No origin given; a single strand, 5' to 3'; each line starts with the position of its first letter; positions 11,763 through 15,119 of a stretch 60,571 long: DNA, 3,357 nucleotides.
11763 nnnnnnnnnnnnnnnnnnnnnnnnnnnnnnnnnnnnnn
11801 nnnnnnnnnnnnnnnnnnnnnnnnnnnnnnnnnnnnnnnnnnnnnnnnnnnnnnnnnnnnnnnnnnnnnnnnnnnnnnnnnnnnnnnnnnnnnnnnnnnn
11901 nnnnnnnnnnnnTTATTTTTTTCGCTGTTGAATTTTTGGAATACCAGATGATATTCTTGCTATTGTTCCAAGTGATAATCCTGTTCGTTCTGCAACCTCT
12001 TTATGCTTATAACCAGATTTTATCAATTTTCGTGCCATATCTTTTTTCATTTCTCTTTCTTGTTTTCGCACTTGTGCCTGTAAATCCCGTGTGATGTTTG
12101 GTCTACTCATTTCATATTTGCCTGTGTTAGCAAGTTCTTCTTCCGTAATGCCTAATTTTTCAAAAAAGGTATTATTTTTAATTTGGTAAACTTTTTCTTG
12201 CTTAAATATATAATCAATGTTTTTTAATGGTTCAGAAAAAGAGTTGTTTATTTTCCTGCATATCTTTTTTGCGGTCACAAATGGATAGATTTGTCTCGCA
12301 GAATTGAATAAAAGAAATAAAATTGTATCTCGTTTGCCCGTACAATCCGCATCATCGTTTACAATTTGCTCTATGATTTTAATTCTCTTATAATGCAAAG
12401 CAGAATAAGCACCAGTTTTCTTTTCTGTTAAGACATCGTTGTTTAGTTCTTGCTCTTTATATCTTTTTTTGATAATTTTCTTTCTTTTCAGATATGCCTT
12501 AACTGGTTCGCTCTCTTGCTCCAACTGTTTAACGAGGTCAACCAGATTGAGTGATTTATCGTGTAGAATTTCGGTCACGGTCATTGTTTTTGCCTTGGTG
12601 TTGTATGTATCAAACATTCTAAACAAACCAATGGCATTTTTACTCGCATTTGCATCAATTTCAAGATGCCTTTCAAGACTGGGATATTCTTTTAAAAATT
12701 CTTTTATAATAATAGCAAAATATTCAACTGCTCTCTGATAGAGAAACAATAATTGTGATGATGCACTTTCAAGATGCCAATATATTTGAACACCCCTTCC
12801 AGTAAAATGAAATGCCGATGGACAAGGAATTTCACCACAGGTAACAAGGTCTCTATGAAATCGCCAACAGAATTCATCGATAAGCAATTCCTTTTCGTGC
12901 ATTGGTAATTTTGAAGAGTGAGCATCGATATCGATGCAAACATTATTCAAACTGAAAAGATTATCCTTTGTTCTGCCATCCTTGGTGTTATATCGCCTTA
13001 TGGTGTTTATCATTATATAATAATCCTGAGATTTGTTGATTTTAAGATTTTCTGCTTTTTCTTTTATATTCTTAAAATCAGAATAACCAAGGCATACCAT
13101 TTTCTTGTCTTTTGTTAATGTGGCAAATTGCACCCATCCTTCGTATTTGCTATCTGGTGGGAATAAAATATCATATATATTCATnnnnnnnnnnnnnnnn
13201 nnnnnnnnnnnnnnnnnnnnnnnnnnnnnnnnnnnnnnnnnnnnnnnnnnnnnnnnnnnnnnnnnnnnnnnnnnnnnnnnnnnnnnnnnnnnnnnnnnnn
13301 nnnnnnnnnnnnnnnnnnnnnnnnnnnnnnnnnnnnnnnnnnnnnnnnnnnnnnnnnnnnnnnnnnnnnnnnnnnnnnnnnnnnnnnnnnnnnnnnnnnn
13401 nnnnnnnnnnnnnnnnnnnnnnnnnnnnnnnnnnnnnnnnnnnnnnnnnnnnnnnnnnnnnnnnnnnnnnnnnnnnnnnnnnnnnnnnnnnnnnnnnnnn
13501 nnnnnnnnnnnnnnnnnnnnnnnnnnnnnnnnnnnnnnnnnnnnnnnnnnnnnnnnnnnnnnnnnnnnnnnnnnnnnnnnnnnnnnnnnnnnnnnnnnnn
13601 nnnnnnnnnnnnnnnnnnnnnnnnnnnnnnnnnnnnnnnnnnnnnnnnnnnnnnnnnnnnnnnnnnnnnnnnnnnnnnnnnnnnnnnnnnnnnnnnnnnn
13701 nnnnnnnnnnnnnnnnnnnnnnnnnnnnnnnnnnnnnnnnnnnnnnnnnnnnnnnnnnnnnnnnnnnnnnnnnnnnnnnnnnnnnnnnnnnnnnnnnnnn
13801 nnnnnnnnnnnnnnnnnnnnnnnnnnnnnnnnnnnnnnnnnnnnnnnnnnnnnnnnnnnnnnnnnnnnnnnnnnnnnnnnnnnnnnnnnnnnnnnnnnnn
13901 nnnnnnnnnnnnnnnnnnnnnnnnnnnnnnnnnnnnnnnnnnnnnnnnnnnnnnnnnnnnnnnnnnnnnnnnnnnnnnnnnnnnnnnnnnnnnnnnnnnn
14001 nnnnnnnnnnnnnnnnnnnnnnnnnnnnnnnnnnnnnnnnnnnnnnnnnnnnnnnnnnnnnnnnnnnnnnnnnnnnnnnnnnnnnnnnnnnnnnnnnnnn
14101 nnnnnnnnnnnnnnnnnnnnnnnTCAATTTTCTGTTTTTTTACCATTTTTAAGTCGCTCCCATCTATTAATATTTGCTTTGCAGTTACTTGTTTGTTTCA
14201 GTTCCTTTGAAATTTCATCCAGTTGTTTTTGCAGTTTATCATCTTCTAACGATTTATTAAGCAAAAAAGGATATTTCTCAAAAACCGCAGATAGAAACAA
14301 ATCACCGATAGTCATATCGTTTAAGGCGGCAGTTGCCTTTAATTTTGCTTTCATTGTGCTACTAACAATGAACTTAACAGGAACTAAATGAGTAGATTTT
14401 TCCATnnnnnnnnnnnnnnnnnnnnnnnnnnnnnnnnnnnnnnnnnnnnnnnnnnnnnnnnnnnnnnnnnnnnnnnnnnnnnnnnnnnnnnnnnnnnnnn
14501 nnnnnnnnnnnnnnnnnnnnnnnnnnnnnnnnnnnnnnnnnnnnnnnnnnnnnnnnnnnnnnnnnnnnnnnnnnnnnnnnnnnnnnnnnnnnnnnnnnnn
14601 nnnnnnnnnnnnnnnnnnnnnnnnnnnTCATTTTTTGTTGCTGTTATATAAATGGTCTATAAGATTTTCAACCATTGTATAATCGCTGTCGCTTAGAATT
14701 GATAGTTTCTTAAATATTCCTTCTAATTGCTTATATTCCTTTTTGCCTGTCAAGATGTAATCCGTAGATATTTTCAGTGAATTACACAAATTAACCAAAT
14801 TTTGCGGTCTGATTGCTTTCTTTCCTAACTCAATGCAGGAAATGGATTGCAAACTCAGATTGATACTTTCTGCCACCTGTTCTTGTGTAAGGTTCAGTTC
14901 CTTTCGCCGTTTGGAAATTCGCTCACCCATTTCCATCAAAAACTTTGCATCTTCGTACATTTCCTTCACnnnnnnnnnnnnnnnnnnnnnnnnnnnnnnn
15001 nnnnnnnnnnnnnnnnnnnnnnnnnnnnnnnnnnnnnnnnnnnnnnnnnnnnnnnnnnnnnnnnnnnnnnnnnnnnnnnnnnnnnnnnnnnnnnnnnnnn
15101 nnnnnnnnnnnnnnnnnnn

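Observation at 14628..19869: IME cargo: XRE-controlled operon of a membrane-tethered sigma factor, a DUF4428-type zinc-ribbon protein, a polytopic membrane protein and a YD-repeat lipoprotein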

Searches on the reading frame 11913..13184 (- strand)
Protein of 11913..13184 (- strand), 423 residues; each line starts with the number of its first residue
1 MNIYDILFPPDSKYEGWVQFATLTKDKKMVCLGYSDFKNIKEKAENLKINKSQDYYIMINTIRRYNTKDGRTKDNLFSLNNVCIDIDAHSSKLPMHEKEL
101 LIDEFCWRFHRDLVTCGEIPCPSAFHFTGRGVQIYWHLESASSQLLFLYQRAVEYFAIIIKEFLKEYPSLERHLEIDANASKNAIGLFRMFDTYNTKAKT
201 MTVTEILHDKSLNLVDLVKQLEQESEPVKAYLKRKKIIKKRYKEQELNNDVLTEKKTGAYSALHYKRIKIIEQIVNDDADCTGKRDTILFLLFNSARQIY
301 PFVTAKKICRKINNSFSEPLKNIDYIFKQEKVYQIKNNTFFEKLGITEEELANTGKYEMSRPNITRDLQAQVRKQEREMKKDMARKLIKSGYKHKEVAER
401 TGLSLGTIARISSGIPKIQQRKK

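Call 3: search_protein_families(library=pfam, proteins=[window:11913-13184:-], max_evalue=0.1)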
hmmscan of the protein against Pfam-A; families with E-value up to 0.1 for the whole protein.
window:11913-13184:- (423 aa): 6 families
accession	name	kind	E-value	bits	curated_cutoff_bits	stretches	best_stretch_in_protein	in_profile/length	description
PF01381.28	HTH_3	-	0.0036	17.7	23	1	385-416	5-34/55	Helix-turn-helix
PF02796.21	HTH_7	-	0.0051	17.4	23.8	1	378-411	7-41/45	Helix-turn-helix domain of resolvase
PF13443.12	HTH_26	-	0.0069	17.1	22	0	387-414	6-33/63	Cro/C1-type HTH DNA-binding domain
PF13412.12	HTH_24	-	0.027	14.5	21.9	0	394-410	20-36/48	Winged helix-turn-helix DNA-binding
PF08281.18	Sigma70_r4_2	-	0.044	13.9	25.7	1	391-409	26-44/54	Sigma-70, region 4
PF16395.11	DUF5004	-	0.089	13.2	21.6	0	314-384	53-117/153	Domain of unknown function (DUF5004)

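Call 4: search_protein_families(library=ncbifam, proteins=[window:11913-13184:-], max_evalue=0.1)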
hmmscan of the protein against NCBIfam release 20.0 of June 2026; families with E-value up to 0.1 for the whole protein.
window:11913-13184:- (423 aa): 2 families
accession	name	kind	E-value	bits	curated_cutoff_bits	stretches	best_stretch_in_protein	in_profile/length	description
TIGR01784.1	T_den_put_tspse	subfamily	0.015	15.2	52.1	1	376-410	238-272/273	Rpn family recombination-promoting nuclease/putative transposase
TIGR02531.1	yecD_yerC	hypoth_equivalog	0.055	13.9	42.2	0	386-413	45-72/88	YerC/YecD family TrpR-related protein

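Call 11: search_protein_families(library=padloc, proteins=[window:11913-13184:-], max_evalue=0.01)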
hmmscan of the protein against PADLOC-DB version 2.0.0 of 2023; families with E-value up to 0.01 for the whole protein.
window:11913-13184:- (423 aa): 1 family
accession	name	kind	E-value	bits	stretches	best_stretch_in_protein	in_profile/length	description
PDLC01488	Cas11a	-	0.0068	14.6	0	145-198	34-87/105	CAS-I-A; effector_SS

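Call 12: search_protein_families(library=phrogs, proteins=[window:11913-13184:-], max_evalue=0.01)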
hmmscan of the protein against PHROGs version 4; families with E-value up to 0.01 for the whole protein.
window:11913-13184:- (423 aa): 4 families
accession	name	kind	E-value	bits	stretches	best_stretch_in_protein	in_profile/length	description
phrog_6223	-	transcription regulation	0.0016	19.4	1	386-414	9-40/73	transcriptional repressor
phrog_6425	-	unknown function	0.0033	18.7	0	377-413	58-94/99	-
phrog_8038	-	unknown function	0.0036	18.1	0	383-417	9-42/66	-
phrog_6831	-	transcription regulation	0.0083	17.1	0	381-415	8-42/68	transcriptional regulator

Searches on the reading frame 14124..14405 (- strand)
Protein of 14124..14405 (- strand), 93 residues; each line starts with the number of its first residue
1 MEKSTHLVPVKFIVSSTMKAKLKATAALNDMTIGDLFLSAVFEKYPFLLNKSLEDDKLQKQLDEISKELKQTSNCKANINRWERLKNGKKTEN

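Call 3: search_protein_families(library=pfam, proteins=[window:14124-14405:-], max_evalue=0.1)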
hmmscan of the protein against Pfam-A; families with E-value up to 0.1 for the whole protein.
window:14124-14405:- (93 aa): 0 families

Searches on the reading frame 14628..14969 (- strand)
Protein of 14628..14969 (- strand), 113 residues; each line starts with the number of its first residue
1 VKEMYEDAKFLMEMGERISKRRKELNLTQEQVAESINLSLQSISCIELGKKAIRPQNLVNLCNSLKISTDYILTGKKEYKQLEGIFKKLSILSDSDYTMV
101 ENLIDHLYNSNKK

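Call 3: search_protein_families(library=pfam, proteins=[window:14628-14969:-], max_evalue=0.1)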
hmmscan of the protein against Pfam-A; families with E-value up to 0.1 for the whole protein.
window:14628-14969:- (113 aa): 9 families
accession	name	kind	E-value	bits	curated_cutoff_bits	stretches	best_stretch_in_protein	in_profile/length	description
PF12844.13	HTH_19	-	2.2e-12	47.1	30.2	1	15-77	1-63/64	Helix-turn-helix domain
PF01381.28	HTH_3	-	5e-12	46.1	23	1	18-72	1-55/55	Helix-turn-helix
PF13560.12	HTH_31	-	1.3e-05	25.8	27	1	13-66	1-55/64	Helix-turn-helix domain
PF23724.1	Dredd_2nd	-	0.00012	22.8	27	1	8-70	24-87/99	Caspase-8, second domain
PF13413.12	HTH_25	-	0.0018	18.5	24.6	1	19-49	3-33/62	Helix-turn-helix domain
PF13545.12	HTH_Crp_2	-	0.0023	18.3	27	1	8-44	4-40/70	Crp-like helix-turn-helix domain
PF13443.12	HTH_26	-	0.018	15.7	22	1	17-68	1-53/63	Cro/C1-type HTH DNA-binding domain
PF00157.23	Pou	-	0.056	13.8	27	1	11-37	6-32/72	Pou domain - N-terminal to homeobox domain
PF04545.22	Sigma70_r4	-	0.065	13.2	24.1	1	22-47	16-41/50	Sigma-70, region 4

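Call 4: search_protein_families(library=ncbifam, proteins=[window:14628-14969:-], max_evalue=0.1)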
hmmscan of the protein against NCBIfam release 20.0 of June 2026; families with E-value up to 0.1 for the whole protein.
window:14628-14969:- (113 aa): 18 families
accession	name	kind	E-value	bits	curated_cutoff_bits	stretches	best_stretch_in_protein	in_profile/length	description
NF041951.1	phage_RstR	subfamily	1.4e-15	57.4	80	1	12-109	1-101/108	RstR family transcriptional repressor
NF007257.0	PRK09706.1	subfamily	2.2e-12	46.9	101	1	14-112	6-104/135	transcriptional repressor DicA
TIGR03070.1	couple_hipB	subfamily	1.2e-10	41.2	71.65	1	13-65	2-54/58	type II toxin-antitoxin system Y4mF family antitoxin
NF006015.0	PRK08154.1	subfamily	3.9e-07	29.5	204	1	5-109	22-127/314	anaerobic benzoate catabolism transcriptional regulator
NF047948.1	male_kill_WMK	equivalog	2.2e-05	24.1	300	1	11-83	160-232/300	WO male-killing family protein Wmk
NF007408.0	PRK09943.1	equivalog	0.00045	19.8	211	1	12-69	6-63/185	HTH-type transcriptional regulator PuuR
NF041575.1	antitoxPezA_Strep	equivalog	0.00089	19.3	290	1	14-83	2-71/158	type II toxin-antitoxin system antitoxin PezA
TIGR03830.1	CxxCG_CxxCG_HTH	subfamily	0.0022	17.8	61.8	1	2-61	55-112/127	type II TA system antitoxin MqsA family protein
TIGR00270.2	TIGR00270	equivalog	0.0031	17.3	110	1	9-52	71-114/159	multiprotein bridging factor aMBF1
NF041677.1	trans_regClgR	equivalog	0.0052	16.8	170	1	14-78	9-73/113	transcriptional regulator ClgR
NF040522.1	VC1465_fam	subfamily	0.0053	16.8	70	1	19-55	2-38/111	VC1465 family Xer recombination activation factor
NF003055.0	PRK03975.1-2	equivalog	0.0065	16.2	122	1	9-74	8-68/140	putative transcriptional regulator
NF058600.1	TransRegSco1979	equivalog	0.0067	15.5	350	1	13-68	8-63/280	Sco1979 family transcriptional regulator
TIGR02607.1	antidote_HigA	equivalog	0.0081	16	47.7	1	23-73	17-67/81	HigA family addiction module antitoxin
NF052239.1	antitox_spr1629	equivalog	0.01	14.9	335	1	12-79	1-68/377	spr1629 family repressor/antitoxin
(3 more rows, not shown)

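Call 11: search_protein_families(library=padloc, proteins=[window:14628-14969:-], max_evalue=0.01)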
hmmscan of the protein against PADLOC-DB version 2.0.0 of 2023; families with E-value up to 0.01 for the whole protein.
window:14628-14969:- (113 aa): 18 families
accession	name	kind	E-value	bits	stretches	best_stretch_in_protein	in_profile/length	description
PDLC04775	PDC-M69A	-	3.2e-10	38.5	1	10-92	4-85/113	-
PDLC02926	HTH_VI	-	4.2e-09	34.6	1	14-90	2-77/92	-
PDLC03952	RmrA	-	9.1e-09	32.6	1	14-78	23-87/395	-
PDLC03954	RmrA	-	9.5e-08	29.3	1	15-103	12-101/380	-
PDLC04142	capH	-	2.5e-07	29.7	1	12-107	5-98/103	capH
PDLC03947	RmrA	-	3.2e-07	27.5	1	14-83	12-81/383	-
PDLC03951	RmrA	-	5.2e-07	27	1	15-92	10-87/400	-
PDLC03944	RmrA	-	6.6e-06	23.4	1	15-89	8-83/384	-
PDLC03665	Control_protein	-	2e-05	22.7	1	13-73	8-69/77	control protein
PDLC03953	RmrA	-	5.6e-05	20.5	1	13-101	5-93/373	-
PDLC03949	RmrA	-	5.9e-05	20.1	1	16-89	5-79/363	-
PDLC03948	RmrA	-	0.00011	19.3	1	15-92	10-89/397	-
PDLC03666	Control_protein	-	0.00021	19.7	1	14-68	7-61/77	control protein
PDLC03946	RmrA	-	0.00085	16.2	1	15-84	4-73/357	-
PDLC03956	RmrA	-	0.0035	14.5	1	17-89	12-84/399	-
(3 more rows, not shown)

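Call 12: search_protein_families(library=phrogs, proteins=[window:14628-14969:-], max_evalue=0.01)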
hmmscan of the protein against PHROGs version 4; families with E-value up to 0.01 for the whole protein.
window:14628-14969:- (113 aa): 20 families
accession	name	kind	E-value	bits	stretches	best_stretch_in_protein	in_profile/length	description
phrog_8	-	transcription regulation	7e-16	59.6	1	4-81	154-224/346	transcriptional regulator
phrog_4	-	transcription regulation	8.7e-12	45.7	1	7-97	132-211/400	transcriptional repressor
phrog_3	-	transcription regulation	2.9e-10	41.5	1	7-81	82-154/430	transcriptional repressor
phrog_2967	-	transcription regulation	3e-10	41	1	8-90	5-91/225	transcriptional regulator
phrog_2439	-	transcription regulation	1.9e-09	37.8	1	14-90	8-84/367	transcriptional regulator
phrog_1373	-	transcription regulation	2.5e-09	38.3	1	2-78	52-128/166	transcriptional regulator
phrog_5823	-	transcription regulation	5.4e-09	36.7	1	12-82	5-76/404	transcriptional regulator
phrog_4836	-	transcription regulation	4.3e-06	27.4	1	12-88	74-148/194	CII-like regulator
phrog_7396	-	unknown function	6.3e-06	27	1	6-75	8-80/227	-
phrog_2328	-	transcription regulation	8.7e-06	26.6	1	13-78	15-80/128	transcriptional repressor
phrog_1124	-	transcription regulation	5.2e-05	23.9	1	12-65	3-59/177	transcriptional regulator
phrog_14076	-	transcription regulation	0.0008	20.9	1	15-56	15-59/86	transcriptional regulator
phrog_147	-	transcription regulation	0.0012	20.2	1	12-63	3-55/100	transcriptional regulator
phrog_6499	-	transcription regulation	0.0023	18.4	0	20-62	13-61/157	transcriptional regulator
phrog_1468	-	transcription regulation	0.0028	18.2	0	11-51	5-45/67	transcriptional repressor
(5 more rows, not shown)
